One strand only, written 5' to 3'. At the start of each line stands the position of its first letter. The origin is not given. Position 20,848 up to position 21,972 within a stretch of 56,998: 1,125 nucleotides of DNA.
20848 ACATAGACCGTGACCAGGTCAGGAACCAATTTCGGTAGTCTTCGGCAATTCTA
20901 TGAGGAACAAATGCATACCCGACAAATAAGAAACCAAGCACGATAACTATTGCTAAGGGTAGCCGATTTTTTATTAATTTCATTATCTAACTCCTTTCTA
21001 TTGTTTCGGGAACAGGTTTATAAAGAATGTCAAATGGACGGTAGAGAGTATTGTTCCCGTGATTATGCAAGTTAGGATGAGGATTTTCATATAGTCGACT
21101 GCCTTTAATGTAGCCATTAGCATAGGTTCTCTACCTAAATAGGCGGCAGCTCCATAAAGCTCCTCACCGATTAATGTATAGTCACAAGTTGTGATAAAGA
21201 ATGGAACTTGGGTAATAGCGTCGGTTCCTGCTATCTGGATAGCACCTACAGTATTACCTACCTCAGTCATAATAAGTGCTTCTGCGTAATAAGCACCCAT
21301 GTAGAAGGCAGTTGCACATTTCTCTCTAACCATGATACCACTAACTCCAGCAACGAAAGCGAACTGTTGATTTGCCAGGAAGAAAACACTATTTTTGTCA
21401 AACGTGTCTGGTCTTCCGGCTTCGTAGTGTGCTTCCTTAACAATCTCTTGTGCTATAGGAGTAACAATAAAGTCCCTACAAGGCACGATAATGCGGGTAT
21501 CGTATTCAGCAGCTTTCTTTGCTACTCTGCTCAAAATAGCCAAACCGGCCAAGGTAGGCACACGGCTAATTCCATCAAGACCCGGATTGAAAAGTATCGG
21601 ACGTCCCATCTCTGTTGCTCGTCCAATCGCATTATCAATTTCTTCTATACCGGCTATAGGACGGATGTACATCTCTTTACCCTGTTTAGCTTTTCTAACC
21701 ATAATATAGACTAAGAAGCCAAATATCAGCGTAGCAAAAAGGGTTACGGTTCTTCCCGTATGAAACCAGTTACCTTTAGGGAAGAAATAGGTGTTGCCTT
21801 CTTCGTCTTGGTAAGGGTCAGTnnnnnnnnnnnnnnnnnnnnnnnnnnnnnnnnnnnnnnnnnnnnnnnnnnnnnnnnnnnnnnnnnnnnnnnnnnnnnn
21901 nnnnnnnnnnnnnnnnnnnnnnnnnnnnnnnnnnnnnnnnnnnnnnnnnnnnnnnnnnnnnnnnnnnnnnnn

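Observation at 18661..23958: Compact four-gene membrane operon of unrecognised function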

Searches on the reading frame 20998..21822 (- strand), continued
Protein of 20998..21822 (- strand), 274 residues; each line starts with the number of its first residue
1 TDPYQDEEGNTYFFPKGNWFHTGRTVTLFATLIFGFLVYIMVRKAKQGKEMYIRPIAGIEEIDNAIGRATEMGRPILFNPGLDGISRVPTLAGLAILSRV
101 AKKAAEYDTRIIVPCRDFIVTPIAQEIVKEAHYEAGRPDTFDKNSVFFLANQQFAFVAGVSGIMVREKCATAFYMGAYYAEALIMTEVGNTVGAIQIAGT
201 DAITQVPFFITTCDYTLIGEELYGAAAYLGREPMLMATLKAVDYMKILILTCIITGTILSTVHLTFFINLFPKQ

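Call 94: find_encoding_contigs(protein=P0173, flank=10000, max_places=1)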
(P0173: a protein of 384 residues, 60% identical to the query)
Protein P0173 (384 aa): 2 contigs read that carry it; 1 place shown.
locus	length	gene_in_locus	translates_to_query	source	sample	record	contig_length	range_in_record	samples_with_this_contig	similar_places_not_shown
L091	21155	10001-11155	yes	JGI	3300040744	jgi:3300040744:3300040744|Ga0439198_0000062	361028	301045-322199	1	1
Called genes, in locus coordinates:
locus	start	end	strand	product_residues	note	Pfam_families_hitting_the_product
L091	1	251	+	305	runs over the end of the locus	PF00389:2-Hacid_dh, PF02826:2-Hacid_dh_C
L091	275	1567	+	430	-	PF20539:DUF6754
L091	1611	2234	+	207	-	-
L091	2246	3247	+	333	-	-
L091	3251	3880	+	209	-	-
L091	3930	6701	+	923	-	PF13941:MutL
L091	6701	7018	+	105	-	-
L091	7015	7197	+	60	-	PF00301:Rubredoxin, PF21349:RUBY_RBDX (faint)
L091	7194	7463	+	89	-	PF21699:TM1266-like (weak)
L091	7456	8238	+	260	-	PF09674:DUF2400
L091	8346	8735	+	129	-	PF00472:RF-1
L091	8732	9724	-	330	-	PF00586:AIRS, PF02769:AIRS_C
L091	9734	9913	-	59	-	-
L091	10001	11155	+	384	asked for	PF20539:DUF6754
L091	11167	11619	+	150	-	PF00583:Acetyltransf_1, PF13673:Acetyltransf_10, PF13508:Acetyltransf_7, PF08445:FR47 (weak)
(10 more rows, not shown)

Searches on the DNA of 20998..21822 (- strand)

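Call 80: search_rna_families(sources=[L004, L005, L026, L030, L034, L040, L042, L045, L047, L051], threshold=gathering)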
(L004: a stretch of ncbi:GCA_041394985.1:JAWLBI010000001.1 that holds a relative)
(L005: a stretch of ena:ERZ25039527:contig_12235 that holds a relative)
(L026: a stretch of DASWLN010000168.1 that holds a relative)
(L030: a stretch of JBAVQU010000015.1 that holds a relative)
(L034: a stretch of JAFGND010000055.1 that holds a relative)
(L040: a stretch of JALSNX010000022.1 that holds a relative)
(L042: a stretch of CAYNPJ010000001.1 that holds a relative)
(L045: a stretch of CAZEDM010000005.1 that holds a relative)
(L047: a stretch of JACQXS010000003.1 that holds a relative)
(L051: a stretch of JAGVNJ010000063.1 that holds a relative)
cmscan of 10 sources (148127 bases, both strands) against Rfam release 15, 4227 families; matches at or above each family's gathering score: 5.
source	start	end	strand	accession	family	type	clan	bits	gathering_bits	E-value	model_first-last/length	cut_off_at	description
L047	77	191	+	RF00001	5S_rRNA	Gene; rRNA;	CL00113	81.7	38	1.8e-15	1-120/120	no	5S ribosomal RNA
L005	15996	16068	+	RF00005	tRNA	Gene; tRNA;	CL00001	71.3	29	3.2e-13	1-71/71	no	tRNA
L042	3216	3288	+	RF00005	tRNA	Gene; tRNA;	CL00001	68.3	29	2.1e-12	1-71/71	no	tRNA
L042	9947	10018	+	RF00005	tRNA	Gene; tRNA;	CL00001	67.3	29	3.9e-12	1-71/71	no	tRNA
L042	14394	14469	+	RF00005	tRNA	Gene; tRNA;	CL00001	59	29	7.7e-10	1-71/71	no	tRNA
